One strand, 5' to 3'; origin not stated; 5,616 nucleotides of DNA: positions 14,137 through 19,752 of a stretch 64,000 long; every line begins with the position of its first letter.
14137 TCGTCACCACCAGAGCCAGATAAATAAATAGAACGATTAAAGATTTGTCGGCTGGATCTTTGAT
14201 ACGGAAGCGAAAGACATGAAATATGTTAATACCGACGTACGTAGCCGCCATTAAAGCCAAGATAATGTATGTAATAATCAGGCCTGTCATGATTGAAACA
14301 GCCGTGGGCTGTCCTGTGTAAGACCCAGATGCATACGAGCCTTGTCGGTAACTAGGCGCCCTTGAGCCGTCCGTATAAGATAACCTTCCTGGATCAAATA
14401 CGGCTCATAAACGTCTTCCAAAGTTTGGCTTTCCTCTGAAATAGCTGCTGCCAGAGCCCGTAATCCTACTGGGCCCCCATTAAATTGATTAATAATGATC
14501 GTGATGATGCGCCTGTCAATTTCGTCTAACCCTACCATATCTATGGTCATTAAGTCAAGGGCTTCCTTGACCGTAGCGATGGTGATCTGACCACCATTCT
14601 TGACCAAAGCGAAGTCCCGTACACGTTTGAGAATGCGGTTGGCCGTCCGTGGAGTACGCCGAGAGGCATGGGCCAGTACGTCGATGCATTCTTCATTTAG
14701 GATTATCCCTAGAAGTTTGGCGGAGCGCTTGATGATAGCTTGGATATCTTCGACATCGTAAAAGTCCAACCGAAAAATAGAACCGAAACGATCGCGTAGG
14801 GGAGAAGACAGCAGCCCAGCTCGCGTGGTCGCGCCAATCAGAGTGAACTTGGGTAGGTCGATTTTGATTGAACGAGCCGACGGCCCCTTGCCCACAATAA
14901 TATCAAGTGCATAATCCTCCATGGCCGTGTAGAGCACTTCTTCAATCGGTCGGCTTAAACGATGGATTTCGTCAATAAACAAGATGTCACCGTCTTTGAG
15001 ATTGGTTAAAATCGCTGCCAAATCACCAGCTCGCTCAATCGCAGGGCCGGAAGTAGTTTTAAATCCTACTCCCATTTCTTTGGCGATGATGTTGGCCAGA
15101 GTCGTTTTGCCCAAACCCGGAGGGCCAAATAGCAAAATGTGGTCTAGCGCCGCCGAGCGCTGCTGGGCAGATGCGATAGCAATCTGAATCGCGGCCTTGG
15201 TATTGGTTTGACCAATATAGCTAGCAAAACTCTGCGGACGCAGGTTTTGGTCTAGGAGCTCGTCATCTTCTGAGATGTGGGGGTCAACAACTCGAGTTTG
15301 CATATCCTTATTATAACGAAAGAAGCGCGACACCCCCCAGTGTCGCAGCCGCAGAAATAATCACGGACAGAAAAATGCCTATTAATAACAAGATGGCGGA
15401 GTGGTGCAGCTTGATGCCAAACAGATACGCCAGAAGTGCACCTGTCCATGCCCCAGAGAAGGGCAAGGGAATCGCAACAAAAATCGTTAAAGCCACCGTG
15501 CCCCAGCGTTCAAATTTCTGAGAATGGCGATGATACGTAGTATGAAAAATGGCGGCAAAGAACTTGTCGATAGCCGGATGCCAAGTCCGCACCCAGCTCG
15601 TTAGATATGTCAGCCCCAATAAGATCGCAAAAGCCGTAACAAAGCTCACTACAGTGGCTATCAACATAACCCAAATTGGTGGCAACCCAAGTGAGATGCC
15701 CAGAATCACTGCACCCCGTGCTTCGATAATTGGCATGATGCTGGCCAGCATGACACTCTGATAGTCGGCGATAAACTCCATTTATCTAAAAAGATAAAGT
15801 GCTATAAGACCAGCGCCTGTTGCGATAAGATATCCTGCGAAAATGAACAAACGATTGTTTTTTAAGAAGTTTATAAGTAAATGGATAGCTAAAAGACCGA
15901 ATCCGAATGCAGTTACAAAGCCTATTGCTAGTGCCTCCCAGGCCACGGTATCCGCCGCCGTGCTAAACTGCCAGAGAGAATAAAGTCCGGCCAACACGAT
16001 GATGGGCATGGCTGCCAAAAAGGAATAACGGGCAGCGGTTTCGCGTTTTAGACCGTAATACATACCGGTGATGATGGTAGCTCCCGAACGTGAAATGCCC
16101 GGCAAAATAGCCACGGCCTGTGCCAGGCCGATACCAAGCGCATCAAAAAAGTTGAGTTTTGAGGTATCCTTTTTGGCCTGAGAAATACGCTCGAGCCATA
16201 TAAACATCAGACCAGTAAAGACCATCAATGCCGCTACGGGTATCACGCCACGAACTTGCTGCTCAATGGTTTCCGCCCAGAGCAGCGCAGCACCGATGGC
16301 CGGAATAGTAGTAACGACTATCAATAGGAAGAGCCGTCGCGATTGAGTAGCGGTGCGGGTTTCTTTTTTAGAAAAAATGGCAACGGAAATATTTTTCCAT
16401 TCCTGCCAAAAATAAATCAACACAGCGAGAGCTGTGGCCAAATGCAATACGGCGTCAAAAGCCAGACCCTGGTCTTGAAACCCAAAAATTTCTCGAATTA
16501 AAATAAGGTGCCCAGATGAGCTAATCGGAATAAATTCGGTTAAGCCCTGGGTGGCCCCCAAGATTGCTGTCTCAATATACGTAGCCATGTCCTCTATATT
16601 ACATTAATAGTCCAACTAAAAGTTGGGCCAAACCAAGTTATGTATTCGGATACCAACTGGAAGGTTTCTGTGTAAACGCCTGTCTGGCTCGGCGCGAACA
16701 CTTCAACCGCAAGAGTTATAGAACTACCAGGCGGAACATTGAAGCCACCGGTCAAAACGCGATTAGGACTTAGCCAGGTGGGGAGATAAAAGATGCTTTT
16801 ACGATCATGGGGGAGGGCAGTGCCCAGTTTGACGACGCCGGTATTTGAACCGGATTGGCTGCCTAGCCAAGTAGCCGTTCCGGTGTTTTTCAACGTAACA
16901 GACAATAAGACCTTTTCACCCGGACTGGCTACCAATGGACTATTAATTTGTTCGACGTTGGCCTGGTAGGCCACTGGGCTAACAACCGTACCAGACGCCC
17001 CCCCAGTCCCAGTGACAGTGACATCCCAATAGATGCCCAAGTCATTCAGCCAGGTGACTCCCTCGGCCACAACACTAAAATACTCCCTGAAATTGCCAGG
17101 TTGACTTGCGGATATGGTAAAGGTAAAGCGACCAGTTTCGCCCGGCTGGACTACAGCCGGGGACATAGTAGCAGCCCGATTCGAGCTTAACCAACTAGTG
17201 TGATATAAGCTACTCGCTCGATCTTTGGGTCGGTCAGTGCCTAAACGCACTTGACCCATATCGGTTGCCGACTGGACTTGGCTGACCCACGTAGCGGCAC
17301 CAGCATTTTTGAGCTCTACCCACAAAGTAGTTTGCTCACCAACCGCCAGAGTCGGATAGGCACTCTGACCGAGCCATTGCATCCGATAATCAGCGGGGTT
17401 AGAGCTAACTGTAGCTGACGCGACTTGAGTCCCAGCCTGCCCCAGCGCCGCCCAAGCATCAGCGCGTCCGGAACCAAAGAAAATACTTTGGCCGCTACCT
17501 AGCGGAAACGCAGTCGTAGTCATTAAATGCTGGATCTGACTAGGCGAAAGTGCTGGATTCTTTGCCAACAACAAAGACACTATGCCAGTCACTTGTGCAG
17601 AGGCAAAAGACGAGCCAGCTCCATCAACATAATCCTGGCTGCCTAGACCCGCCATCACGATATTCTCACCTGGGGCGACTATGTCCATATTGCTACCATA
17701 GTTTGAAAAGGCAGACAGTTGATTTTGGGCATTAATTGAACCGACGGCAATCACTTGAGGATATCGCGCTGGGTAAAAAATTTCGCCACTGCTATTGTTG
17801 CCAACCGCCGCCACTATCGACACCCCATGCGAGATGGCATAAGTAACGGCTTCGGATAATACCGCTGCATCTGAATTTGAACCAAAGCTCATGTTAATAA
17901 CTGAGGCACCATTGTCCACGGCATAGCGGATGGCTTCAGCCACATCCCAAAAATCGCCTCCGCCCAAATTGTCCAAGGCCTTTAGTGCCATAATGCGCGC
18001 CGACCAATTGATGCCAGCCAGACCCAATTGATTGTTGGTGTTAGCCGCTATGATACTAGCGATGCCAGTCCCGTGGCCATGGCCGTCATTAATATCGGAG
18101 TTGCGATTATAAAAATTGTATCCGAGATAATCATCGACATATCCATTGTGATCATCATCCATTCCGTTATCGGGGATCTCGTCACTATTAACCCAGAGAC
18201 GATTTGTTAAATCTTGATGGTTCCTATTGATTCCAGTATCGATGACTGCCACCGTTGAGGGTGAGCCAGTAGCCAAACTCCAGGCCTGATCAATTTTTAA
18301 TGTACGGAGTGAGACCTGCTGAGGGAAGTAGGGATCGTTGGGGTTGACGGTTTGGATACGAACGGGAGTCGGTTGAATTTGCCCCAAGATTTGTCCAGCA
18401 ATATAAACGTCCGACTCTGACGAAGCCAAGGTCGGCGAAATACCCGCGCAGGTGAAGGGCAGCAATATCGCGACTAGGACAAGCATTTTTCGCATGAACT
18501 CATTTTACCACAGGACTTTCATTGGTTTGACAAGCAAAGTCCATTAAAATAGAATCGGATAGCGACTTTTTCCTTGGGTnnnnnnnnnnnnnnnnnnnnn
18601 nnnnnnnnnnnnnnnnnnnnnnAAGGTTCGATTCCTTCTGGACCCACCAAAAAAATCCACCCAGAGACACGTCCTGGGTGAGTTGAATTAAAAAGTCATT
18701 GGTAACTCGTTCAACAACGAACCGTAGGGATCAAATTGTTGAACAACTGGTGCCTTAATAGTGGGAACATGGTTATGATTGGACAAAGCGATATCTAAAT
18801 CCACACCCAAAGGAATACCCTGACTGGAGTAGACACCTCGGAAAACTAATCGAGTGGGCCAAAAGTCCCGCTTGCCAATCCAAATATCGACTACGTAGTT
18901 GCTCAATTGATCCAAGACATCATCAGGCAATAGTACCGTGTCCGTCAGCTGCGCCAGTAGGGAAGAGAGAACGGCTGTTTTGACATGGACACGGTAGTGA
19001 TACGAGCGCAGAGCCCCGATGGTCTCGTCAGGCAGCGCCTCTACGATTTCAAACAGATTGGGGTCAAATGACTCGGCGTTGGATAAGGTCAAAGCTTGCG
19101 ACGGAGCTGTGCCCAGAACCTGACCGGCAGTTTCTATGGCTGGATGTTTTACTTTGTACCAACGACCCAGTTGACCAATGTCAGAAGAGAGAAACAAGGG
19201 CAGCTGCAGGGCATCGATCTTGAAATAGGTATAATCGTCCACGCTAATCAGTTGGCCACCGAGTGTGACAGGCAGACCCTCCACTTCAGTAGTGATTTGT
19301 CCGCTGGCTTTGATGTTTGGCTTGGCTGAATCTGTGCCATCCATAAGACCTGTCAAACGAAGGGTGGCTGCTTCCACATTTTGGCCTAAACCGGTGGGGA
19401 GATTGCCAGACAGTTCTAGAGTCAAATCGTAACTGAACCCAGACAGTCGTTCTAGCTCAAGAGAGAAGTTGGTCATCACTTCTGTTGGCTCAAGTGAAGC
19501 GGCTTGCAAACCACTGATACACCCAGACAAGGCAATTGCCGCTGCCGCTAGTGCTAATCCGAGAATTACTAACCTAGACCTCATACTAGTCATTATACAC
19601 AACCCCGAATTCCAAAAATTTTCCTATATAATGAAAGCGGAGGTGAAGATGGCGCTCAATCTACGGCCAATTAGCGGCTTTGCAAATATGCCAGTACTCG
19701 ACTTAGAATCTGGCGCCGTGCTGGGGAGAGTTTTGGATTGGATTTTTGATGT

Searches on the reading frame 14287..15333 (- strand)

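Call 6: search_protein_families(library=pfam, proteins=[window:14287-15333:-], max_evalue=0.1)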
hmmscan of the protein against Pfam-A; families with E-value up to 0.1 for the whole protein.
window:14287-15333:- (348 aa): 28 families (the best 25 are shown)
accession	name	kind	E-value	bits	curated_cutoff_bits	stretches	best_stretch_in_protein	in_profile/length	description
PF05496.18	RuvB_N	-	5.4e-79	263.9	27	1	31-189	1-159/159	Holliday junction DNA helicase RuvB P-loop domain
PF05491.19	RuvB_C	-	1.4e-23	83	24.7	1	267-336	2-71/72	RuvB C-terminal winged helix domain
PF00004.35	AAA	-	3.3e-22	79.8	21.2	1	66-189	1-129/131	ATPase family associated with various cellular activities (AAA)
PF17864.7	AAA_lid_4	-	7.5e-22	77.3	27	1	192-265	1-74/74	RuvB AAA lid domain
PF07728.20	AAA_5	-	1.9e-09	38.1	22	1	65-183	1-139/139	AAA domain (dynein-related subfamily)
PF01078.27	Mg_chelatase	-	9.8e-07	28.8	20.3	1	37-84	3-43/207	Magnesium chelatase, subunit ChlI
PF06068.19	TIP49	-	3.8e-06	26.7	23.8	1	28-94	14-83/347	TIP49 P-loop domain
PF20720.3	nSTAND3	-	8.3e-05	22.8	27.2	1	57-91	11-46/155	Novel STAND NTPase 3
PF13401.12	AAA_22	-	0.00023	21.9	27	0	65-85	7-27/130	AAA domain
PF13173.12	AAA_14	-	0.00028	21.3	27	1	66-147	5-95/129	AAA domain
PF00158.32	Sigma54_activat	-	0.00035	20.8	20.2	0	112-147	91-126/168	Sigma-54 interaction domain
PF00308.24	Bac_DnaA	-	0.00042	21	23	1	36-87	7-58/162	Bacterial DnaA ATPAse domain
PF00493.29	MCM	-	0.00074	19.1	23.3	1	36-142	23-149/224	MCM P-loop domain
PF07726.17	AAA_3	-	0.0011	19.2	27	1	65-92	1-28/131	ATPase family associated with various cellular activities (AAA)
PF13238.12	AAA_18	-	0.0013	19.6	29.4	1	66-134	1-59/128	AAA domain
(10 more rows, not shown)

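Call 7: search_protein_families(library=ncbifam, proteins=[window:14287-15333:-], max_evalue=0.1)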
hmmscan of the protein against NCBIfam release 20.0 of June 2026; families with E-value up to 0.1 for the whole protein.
window:14287-15333:- (348 aa): 97 families (the best 25 are shown)
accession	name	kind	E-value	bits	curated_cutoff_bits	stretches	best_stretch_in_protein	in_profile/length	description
NF000868.0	PRK00080.1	equivalog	1.5e-146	487.6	282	1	22-340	10-328/330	Holliday junction branch migration DNA helicase RuvB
TIGR00635.1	ruvB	equivalog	2.4e-132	440.6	299.05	1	35-337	2-304/305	Holliday junction branch migration DNA helicase RuvB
TIGR02903.1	spore_lon_C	equivalog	2.4e-13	49.5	678.8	2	29-86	146-198/615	Lon family ATP-dependent protease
TIGR02902.1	spore_lonB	equivalog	4.9e-13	48.5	723.3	2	27-86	55-109/531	ATP-dependent protease LonB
TIGR02397.1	dnaX_nterm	equivalog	1.1e-10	41.4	250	1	27-87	4-60/355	DNA polymerase III subunit gamma/tau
TIGR03420.1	DnaA_homol_Hda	equivalog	2.2e-10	40.5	194.8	2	32-129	10-105/226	DnaA regulatory inactivator Hda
NF009882.0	PRK13341.1-3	equivalog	1.7e-09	36.3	1197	1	26-146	19-143/734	AAA family ATPase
NF011523.0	PRK14962.1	equivalog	2.4e-09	36.5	576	2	27-89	4-62/474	DNA polymerase III subunits gamma and tau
TIGR00362.1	DnaA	equivalog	4.3e-09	36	343.9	2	31-87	104-161/437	chromosomal replication initiator protein DnaA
NF009883.0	PRK13341.1-4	equivalog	1.9e-08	32.7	668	1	27-143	21-141/729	AAA family ATPase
NF009881.0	PRK13341.1-2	equivalog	2.1e-08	32.5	651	1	23-142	14-137/736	AAA family ATPase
NF011512.0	PRK14950.1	equivalog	4.4e-08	32.8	593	1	30-86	9-61/585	DNA polymerase III subunits gamma and tau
NF003233.0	PRK04195.2-3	equivalog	6.4e-08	31.9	471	1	31-87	7-62/504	replication factor C large subunit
NF011522.0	PRK14961.1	equivalog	2.2e-07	30.1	562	1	26-98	5-73/363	DNA polymerase III subunits gamma and tau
NF003230.0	PRK04195.1-6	equivalog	4.9e-07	28.8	441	1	31-88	8-64/494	replication factor C large subunit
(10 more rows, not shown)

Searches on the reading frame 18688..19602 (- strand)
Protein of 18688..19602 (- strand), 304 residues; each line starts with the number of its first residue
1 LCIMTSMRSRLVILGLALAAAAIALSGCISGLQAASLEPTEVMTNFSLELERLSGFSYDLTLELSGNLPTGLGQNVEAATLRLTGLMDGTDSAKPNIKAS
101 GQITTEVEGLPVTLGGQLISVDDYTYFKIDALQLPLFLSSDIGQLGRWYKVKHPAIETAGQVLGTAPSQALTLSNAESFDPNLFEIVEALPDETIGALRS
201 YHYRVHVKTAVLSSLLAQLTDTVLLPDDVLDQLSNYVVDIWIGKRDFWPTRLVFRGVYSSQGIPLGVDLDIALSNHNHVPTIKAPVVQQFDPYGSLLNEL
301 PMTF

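Call 57: search_protein_families(library=pfam, proteins=[window:18688-19602:-], max_evalue=0.01)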
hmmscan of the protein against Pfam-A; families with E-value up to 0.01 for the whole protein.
window:18688-19602:- (304 aa): 0 families

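Call 88: search_solved_structures(query=A9, max_evalue=10)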
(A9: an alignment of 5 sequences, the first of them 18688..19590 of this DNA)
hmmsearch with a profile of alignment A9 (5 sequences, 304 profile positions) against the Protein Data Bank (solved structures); distinct sequences matched with E-value up to 10: 1.
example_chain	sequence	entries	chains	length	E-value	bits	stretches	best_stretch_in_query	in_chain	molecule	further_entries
5ucg_A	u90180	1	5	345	0.32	13.1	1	247-299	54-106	Stage II sporulation protein E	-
